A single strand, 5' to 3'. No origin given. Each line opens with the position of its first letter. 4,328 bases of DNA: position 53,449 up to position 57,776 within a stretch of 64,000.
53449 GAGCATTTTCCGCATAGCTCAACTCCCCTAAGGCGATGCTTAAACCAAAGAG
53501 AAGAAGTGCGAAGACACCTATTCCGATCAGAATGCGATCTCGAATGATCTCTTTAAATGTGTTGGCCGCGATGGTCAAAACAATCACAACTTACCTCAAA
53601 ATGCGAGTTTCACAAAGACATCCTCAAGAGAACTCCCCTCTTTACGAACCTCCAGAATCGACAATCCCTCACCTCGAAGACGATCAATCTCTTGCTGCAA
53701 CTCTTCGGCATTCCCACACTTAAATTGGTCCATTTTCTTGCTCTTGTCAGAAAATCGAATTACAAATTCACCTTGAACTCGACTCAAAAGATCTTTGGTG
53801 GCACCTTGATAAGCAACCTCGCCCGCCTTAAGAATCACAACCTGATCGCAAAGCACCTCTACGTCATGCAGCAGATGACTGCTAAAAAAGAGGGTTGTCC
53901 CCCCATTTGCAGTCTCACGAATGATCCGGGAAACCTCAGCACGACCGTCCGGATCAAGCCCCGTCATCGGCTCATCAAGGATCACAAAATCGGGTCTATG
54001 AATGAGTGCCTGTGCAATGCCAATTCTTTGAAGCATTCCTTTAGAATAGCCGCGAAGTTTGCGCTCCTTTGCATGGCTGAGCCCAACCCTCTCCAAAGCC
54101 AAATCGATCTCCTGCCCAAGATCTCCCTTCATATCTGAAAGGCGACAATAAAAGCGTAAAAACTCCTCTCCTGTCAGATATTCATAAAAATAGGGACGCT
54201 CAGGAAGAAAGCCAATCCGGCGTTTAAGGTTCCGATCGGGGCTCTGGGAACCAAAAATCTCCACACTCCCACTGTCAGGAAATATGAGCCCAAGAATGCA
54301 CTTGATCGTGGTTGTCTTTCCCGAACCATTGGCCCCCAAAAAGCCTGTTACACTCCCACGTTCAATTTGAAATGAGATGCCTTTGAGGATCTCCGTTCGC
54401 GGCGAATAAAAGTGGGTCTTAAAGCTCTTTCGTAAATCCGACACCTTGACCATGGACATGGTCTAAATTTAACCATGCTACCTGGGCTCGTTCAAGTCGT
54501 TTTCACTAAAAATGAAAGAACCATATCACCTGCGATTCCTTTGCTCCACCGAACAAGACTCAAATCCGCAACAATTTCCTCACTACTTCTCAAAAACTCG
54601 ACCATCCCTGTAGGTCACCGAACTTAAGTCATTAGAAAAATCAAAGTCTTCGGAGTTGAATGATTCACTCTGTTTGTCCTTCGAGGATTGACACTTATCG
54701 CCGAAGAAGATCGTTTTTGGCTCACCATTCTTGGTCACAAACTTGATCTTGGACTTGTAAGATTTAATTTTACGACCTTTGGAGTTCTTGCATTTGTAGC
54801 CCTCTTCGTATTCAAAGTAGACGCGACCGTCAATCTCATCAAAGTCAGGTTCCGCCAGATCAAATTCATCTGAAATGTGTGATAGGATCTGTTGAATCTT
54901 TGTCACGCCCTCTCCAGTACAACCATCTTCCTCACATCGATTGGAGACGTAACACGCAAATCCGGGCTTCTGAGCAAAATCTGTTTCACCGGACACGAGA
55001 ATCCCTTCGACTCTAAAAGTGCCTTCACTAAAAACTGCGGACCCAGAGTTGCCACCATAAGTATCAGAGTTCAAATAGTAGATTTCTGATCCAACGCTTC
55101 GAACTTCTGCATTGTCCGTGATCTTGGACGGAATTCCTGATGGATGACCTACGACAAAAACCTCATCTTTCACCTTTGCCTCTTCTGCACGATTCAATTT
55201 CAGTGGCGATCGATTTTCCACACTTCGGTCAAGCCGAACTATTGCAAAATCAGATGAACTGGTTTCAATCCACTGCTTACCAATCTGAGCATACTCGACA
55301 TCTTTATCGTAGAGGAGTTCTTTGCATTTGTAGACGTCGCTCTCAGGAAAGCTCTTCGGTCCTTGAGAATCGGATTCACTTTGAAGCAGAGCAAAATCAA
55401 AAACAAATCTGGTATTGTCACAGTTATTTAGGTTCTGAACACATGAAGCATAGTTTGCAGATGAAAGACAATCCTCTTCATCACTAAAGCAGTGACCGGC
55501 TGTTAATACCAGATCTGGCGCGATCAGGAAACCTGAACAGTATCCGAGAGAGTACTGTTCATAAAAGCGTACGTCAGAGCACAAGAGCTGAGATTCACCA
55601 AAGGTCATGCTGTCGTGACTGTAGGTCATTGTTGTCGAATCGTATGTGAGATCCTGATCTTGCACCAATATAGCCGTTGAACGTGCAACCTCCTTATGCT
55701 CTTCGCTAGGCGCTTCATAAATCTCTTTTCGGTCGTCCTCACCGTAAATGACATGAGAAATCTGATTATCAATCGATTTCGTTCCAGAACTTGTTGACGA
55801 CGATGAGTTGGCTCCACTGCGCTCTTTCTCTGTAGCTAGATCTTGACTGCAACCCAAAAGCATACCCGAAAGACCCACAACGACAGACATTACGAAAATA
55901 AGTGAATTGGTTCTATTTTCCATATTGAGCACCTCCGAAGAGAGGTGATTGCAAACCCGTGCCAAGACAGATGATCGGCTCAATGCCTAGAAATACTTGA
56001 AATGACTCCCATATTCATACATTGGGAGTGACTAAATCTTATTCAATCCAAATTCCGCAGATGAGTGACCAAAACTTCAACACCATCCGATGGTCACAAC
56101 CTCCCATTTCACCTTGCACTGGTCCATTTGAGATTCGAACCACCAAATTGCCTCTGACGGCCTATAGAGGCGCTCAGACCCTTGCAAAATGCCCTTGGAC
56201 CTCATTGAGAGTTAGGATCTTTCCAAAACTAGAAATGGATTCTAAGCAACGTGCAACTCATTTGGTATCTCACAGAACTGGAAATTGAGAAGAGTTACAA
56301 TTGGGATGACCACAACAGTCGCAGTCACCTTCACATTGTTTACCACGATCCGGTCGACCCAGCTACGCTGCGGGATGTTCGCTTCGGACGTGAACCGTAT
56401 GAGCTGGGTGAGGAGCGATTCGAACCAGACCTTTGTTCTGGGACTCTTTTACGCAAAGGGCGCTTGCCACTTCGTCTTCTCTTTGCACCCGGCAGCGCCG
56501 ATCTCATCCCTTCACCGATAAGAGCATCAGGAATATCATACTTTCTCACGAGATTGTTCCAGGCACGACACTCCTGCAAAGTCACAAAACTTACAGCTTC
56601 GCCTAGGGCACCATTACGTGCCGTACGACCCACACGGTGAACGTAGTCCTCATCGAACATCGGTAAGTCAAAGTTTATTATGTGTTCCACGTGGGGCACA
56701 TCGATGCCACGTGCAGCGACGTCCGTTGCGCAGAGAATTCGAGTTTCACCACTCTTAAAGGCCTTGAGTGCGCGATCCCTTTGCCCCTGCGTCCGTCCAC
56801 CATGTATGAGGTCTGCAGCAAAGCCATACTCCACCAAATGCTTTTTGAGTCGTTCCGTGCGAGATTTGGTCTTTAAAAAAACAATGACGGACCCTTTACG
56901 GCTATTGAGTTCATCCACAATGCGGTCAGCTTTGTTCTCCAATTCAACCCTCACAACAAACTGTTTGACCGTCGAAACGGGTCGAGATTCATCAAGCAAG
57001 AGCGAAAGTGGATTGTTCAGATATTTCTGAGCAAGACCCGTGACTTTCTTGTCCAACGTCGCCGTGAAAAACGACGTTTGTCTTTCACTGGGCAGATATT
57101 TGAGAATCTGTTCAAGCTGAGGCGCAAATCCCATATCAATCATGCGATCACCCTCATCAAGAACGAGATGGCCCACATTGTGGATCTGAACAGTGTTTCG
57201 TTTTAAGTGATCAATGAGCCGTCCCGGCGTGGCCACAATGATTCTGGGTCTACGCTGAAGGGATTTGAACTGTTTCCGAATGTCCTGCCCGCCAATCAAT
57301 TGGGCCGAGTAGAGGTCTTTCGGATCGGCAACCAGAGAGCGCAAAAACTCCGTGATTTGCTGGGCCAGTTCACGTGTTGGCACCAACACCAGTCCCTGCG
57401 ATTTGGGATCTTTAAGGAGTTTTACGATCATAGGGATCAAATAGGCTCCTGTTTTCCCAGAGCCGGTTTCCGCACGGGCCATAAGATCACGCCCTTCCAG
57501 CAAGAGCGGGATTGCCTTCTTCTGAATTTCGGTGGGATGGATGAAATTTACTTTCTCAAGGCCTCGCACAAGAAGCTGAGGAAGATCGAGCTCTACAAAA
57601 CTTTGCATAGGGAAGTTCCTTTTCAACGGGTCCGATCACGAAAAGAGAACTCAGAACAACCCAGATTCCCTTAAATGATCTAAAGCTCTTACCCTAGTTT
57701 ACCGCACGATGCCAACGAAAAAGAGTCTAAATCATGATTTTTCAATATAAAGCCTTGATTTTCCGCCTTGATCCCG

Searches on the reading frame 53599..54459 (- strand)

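Call 32: search_protein_families(library=pfam, proteins=[window:53599-54459:-], max_evalue=0.001)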
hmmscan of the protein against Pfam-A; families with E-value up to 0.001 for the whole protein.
window:53599-54459:- (287 aa): 3 families
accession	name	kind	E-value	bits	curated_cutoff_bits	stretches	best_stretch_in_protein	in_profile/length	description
PF00005.33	ABC_tran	-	1.2e-28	100.9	25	1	25-165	1-136/137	ABC transporter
PF13304.12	AAA_21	-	4.2e-14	53.8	27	1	125-195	225-298/304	AAA domain, putative AbiEii toxin, Type IV TA system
PF13476.12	AAA_23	-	0.00039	21.6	27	1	34-63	18-47/201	AAA domain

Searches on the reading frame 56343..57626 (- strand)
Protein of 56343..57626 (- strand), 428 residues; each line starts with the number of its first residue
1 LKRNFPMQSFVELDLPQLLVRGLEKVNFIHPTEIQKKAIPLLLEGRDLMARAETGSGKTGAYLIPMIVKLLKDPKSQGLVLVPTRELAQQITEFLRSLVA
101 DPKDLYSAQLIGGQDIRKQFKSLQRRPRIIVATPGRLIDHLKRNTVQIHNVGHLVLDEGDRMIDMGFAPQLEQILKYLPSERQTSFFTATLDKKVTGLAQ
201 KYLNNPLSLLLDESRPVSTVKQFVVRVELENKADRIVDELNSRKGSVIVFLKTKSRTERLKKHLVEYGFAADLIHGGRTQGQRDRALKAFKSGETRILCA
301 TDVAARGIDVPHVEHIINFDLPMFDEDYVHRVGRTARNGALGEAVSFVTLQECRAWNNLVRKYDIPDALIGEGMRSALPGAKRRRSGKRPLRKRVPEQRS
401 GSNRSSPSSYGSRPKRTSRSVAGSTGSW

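Call 32: search_protein_families(library=pfam, proteins=[window:56343-57626:-], max_evalue=0.001)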
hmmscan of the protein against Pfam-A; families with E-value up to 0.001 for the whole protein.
window:56343-57626:- (428 aa): 3 families
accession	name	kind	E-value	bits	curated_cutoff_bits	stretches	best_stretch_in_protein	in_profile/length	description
PF00270.35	DEAD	-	5.9e-49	166.4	26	1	32-195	1-164/167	DEAD/DEAH box helicase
PF00271.37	Helicase_C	-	1.9e-30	105.8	23.5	1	232-339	2-110/110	Helicase conserved C-terminal domain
PF04851.21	ResIII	-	1.5e-09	38.4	22.5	1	31-191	4-162/164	Type III restriction enzyme, res subunit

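Call 33: find_homologous_proteins(query=window:56343-57626:-, max_evalue=1e-30)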
Query window:56343-57626:- (428 aa): 7984 proteins with E <= 1e-30 among 8000 candidates; the best 120 are listed.
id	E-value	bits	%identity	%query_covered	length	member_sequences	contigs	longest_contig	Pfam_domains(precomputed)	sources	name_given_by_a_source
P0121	9.0e-276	932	100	99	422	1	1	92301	PF00270.36,PF00271.38,PF04851.22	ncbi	-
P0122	1.7e-184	631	68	98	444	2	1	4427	PF00270.36,PF00271.38,PF04851.22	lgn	-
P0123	8.2e-184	629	71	96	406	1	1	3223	PF00270.36,PF00271.38,PF04851.22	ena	-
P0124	9.3e-182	622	72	90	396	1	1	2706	PF00270.36,PF00271.38,PF04851.22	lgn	-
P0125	4.3e-181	620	73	89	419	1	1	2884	PF00270.36,PF00271.38,PF04851.22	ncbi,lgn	-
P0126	1.2e-178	612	69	95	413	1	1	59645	PF00270.36,PF00271.38,PF04851.22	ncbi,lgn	ncbi:MAG: DEAD/DEAH box helicase [Bdellovibrionales bacterium]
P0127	8.6e-177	606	69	93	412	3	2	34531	PF00270.36,PF00271.38,PF04851.22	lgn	-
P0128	2.1e-175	601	72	86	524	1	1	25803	PF00270.36,PF00271.38,PF04851.22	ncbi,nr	ncbi:MAG: DEAD/DEAH box helicase [Bdellovibrionales bacterium]|nr:DEAD/DEAH box helicase [Bdellovibr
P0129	1.2e-173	596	71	86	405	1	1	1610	PF00270.36,PF00271.38,PF04851.22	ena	-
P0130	1.3e-173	595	71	85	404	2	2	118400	PF00270.36,PF00271.38,PF04851.22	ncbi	-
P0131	1.5e-173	595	69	89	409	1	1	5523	PF00270.36,PF00271.38,PF04851.22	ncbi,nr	ncbi:MAG: DEAD/DEAH box helicase [Bdellovibrionales bacterium]|nr:DEAD/DEAH box helicase [Bdellovibr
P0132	5.4e-172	590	70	88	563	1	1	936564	PF00270.36,PF00271.38,PF04851.22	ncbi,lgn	-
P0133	2.0e-171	588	67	95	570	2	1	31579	PF00270.36,PF00271.38,PF04851.22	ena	-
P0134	2.9e-170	584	66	91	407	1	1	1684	PF00270.36,PF00271.38,PF04851.22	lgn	-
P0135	5.9e-170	583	63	97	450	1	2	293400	PF00270.36,PF00271.38,PF04851.22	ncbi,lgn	-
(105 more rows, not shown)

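Call 46: find_encoding_contigs(protein=P0121, flank=10000, max_places=2)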
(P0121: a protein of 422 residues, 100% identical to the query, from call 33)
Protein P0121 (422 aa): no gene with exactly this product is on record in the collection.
